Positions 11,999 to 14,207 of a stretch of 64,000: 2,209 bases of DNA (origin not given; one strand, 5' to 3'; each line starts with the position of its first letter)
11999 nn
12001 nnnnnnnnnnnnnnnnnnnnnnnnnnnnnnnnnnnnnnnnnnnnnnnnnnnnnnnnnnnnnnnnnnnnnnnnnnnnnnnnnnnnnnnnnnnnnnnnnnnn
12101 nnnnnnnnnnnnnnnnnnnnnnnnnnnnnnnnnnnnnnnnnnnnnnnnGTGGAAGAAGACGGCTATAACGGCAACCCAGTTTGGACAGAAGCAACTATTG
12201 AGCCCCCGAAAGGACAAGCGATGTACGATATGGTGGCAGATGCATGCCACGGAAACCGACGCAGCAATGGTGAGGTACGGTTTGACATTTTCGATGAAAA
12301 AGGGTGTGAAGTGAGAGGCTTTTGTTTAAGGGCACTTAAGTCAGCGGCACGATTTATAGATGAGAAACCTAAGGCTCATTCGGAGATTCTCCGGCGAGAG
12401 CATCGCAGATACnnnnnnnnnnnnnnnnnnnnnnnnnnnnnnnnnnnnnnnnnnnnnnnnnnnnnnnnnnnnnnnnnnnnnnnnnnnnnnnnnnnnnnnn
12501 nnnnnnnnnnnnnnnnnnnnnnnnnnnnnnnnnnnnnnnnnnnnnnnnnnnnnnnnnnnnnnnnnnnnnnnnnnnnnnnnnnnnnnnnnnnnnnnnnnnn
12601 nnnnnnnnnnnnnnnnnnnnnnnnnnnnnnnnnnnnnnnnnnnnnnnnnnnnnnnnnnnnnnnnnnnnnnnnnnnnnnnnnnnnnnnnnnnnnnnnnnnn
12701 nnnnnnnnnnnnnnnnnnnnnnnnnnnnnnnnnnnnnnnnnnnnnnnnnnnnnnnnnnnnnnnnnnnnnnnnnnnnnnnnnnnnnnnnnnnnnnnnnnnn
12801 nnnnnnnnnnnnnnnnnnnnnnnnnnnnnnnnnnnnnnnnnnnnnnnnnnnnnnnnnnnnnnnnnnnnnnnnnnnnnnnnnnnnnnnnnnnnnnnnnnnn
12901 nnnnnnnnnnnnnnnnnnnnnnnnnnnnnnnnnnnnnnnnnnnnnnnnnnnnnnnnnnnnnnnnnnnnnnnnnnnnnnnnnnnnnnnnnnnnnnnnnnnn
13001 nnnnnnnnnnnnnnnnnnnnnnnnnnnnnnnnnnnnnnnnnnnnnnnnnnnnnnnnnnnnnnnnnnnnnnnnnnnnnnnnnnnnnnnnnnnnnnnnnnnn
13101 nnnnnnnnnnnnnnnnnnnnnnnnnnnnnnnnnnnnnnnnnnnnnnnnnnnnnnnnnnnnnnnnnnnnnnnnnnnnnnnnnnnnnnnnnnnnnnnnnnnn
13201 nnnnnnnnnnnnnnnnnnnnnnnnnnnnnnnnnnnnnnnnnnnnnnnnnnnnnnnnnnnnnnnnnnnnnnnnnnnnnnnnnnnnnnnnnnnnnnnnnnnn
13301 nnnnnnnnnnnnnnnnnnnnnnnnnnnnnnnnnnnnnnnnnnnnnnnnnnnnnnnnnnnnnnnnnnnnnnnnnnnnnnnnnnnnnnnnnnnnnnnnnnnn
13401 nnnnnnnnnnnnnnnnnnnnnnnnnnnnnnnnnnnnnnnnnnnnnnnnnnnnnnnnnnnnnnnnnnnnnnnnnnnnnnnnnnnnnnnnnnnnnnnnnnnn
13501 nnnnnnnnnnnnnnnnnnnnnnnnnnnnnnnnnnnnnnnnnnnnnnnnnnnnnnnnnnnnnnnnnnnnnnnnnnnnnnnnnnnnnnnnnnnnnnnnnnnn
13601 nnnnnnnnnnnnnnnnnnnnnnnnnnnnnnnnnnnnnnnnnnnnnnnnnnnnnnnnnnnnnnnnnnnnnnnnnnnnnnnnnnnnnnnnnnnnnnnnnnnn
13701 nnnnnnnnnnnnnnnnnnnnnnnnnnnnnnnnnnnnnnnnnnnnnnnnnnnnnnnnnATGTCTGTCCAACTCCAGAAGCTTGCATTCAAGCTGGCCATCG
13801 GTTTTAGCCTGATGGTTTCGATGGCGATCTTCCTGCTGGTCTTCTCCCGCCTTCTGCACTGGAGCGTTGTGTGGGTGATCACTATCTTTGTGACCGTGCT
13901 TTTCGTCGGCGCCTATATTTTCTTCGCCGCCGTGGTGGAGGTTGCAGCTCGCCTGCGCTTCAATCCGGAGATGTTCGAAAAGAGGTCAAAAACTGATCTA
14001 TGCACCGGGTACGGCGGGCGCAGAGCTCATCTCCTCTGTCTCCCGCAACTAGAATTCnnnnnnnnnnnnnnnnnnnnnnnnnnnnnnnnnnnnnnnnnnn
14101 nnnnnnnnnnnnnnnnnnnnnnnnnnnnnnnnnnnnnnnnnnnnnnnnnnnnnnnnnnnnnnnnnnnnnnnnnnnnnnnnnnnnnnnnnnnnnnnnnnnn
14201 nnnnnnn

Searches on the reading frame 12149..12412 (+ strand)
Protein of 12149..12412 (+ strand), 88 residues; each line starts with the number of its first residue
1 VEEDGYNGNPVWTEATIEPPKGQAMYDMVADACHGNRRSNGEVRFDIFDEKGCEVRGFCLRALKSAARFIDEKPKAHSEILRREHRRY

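Call 20: search_protein_families(library=pfam, proteins=[window:12149-12412:+], max_evalue=1)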
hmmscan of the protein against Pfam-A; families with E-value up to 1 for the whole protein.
window:12149-12412:+ (88 aa): 1 family
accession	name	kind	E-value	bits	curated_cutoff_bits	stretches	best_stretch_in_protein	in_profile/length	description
PF25301.1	CUT_C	-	0.12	12.6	30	1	23-71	39-85/125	Cuticlin C-terminal domain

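Call 21: search_protein_families(library=phrogs, proteins=[window:12149-12412:+], max_evalue=1)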
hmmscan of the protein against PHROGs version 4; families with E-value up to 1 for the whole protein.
window:12149-12412:+ (88 aa): 1 family
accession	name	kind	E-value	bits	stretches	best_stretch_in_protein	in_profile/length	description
phrog_28864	-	unknown function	0.39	10.6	1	20-77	41-97/336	-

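Call 22: list_cluster_members(proteins=[window:12149-12412:+, window:11782-12009:+, window:11839-12009:+, window:11646-11957:-, window:11879-12076:+, window:11886-12116:+, window:12002-12250:-])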
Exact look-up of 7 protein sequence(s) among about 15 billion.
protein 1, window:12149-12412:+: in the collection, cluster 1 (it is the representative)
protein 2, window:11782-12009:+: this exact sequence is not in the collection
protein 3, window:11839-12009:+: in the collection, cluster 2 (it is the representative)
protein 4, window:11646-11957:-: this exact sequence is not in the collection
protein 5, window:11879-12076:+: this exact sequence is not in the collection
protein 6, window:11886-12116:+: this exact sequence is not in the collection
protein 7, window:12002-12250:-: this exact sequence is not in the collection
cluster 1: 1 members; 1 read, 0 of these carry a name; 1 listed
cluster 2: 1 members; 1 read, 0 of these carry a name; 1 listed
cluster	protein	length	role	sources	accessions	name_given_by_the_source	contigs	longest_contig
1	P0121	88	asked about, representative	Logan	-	-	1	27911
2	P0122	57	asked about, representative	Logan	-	-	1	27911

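Call 25: find_encoding_contigs(protein=P0122, flank=3000, max_places=5)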
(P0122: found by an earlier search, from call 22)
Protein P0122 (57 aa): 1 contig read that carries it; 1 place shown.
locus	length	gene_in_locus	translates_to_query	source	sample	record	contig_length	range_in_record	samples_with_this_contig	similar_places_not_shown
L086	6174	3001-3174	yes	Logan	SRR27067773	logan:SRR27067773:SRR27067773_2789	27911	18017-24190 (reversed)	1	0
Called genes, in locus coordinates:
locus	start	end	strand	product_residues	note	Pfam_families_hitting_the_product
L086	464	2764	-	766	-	PF01751:Toprim, PF01131:Topoisom_bac, PF13368:Toprim_C_rpt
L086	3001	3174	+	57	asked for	-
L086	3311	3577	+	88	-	-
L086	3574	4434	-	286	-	PF02481:DNA_processg_A, PF18306:LDcluster4, PF17782:WHD_DprA (weak)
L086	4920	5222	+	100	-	-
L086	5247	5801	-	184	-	PF01195:Pept_tRNA_hydro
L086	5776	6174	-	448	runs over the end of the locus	PF00009:GTP_EFTU, PF01926:MMR_HSR1, PF02421:FeoB_N, PF04548:AIG1 (weak), PF00009:GTP_EFTU (weak), PF01926:MMR_HSR1, PF02421:FeoB_N, PF14714:KH_dom-like, +6 more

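Call 30: search_protein_representatives(protein=window:12149-12412:+)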
Query: 88 residues. Proteins with E-value up to 0.001 (for the whole library): 2; up to 1e-10: 1; up to 1e-30: 1. The best 2 are listed.
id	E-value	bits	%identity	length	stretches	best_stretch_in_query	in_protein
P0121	1.6e-55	201.2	100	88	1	1-88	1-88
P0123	3.4e-06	43.4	49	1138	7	20-42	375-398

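Call 77: predict_structure(protein=window:12149-12412:+)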
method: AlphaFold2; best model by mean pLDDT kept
length: 88 residues; sequences in the alignment: 1
mean_pLDDT: 52.6   pTM: 0.37
mean pLDDT of the five models: 52.6, 46.1, 45.9, 42.4, 38.7
residues with pLDDT >= 90: 0; 70-90: 2; 50-70: 46; < 50: 40
segments of 3 or more residues with pLDDT < 50: 1-5, 7-18, 64-66, 70-88
pLDDT, mean of each block of 10 residues (from residue 1): 46 44 61 62 63 64 52 42 36
secondary structure, 60 per line:
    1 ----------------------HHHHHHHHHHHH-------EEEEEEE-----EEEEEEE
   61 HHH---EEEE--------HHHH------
elements in order: H23-34 E42-48 E54-60 E67-70 H79-82

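Call 79: find_related_loci(query=window:12149-12412:+, collection=viral_contigs, flank=3000)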
Query window:12149-12412:+ (88 aa) in viral_contigs; peptide patterns used: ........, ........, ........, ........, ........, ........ (x = any residue, [..] = any of these).
7 stretches matched a pattern, but none encodes a relative of the query by tblastn (E <= 1e-3).

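Call 85: search_protein_families(library=ncbifam, proteins=[window:12149-12412:+], max_evalue=1)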
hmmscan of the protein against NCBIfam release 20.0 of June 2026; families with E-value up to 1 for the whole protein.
window:12149-12412:+ (88 aa): 1 family
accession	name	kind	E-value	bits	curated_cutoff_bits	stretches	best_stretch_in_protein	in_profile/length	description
NF007791.0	PRK10486.1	equivalog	0.086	13.3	135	1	14-70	7-63/96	(4S)-4-hydroxy-5-phosphonooxypentane-2,3-dione isomerase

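Call 86: search_protein_families(library=padloc, proteins=[window:12149-12412:+], max_evalue=1)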
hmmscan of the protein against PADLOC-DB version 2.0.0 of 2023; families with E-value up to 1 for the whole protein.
window:12149-12412:+ (88 aa): 0 families

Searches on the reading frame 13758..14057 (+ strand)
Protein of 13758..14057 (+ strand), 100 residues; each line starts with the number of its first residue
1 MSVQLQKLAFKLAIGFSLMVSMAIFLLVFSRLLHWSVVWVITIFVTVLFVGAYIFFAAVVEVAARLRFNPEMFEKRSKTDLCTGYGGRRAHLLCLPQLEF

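Call 85: search_protein_families(library=ncbifam, proteins=[window:13758-14057:+], max_evalue=1)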
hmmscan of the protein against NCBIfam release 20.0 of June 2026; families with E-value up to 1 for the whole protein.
window:13758-14057:+ (100 aa): 0 families

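Call 86: search_protein_families(library=padloc, proteins=[window:13758-14057:+], max_evalue=1)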
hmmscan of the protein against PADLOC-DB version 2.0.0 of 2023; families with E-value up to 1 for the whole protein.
window:13758-14057:+ (100 aa): 1 family
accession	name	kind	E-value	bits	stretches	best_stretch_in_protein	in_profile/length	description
PDLC02363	PycTM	-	0.032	12.1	1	7-67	26-81/154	-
